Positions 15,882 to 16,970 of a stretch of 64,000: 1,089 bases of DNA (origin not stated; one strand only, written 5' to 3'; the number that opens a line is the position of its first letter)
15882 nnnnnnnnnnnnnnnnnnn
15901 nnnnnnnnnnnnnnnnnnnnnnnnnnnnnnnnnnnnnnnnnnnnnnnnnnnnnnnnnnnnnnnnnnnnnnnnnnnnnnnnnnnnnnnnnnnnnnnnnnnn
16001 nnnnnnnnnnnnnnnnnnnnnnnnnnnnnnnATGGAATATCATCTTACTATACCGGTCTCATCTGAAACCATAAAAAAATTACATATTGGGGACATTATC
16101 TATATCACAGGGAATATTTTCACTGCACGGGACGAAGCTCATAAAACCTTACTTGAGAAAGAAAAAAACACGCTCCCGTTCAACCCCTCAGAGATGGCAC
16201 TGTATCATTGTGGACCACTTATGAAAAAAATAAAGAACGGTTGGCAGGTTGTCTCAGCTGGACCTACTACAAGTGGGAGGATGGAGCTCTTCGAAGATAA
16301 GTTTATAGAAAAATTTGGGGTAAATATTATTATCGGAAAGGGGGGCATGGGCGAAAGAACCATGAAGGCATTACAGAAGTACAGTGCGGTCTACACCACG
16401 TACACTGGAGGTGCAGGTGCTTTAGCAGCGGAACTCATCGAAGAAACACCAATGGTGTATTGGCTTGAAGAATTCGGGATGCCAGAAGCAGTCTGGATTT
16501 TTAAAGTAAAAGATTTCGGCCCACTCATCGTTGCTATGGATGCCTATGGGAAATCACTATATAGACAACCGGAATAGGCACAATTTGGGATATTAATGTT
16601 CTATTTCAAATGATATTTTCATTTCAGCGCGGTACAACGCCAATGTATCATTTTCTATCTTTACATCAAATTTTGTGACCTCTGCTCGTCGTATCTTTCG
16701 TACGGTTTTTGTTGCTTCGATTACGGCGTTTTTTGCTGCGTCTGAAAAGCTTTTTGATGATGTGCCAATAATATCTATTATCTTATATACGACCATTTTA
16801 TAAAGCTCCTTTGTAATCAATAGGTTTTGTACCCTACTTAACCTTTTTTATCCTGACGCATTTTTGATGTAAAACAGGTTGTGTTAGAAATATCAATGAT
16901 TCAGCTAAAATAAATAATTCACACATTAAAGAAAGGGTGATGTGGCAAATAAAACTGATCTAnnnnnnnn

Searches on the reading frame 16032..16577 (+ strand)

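Call 7: search_protein_families(library=pfam, proteins=[window:16032-16577:+])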
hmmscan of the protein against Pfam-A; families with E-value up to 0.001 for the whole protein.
window:16032-16577:+ (181 aa): 1 family
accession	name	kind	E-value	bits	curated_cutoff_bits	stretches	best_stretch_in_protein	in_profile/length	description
PF05683.17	Fumerase_C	-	1.9e-44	151.9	22.2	1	8-179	34-204/205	Fumarase C-terminus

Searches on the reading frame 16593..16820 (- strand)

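Call 71: search_protein_families(library=ncbifam, proteins=[window:16593-16820:-], max_evalue=0.000001)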
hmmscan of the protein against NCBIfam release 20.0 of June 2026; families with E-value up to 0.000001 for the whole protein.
window:16593-16820:- (75 aa): 2 families
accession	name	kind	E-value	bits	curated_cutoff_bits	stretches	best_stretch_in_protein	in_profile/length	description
NF043052.1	DodecBact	equivalog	1.7e-15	57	75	1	11-74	4-67/67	dodecin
NF041389.1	dodecin_Halo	equivalog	9e-15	54.7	100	1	11-74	2-65/65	dodecin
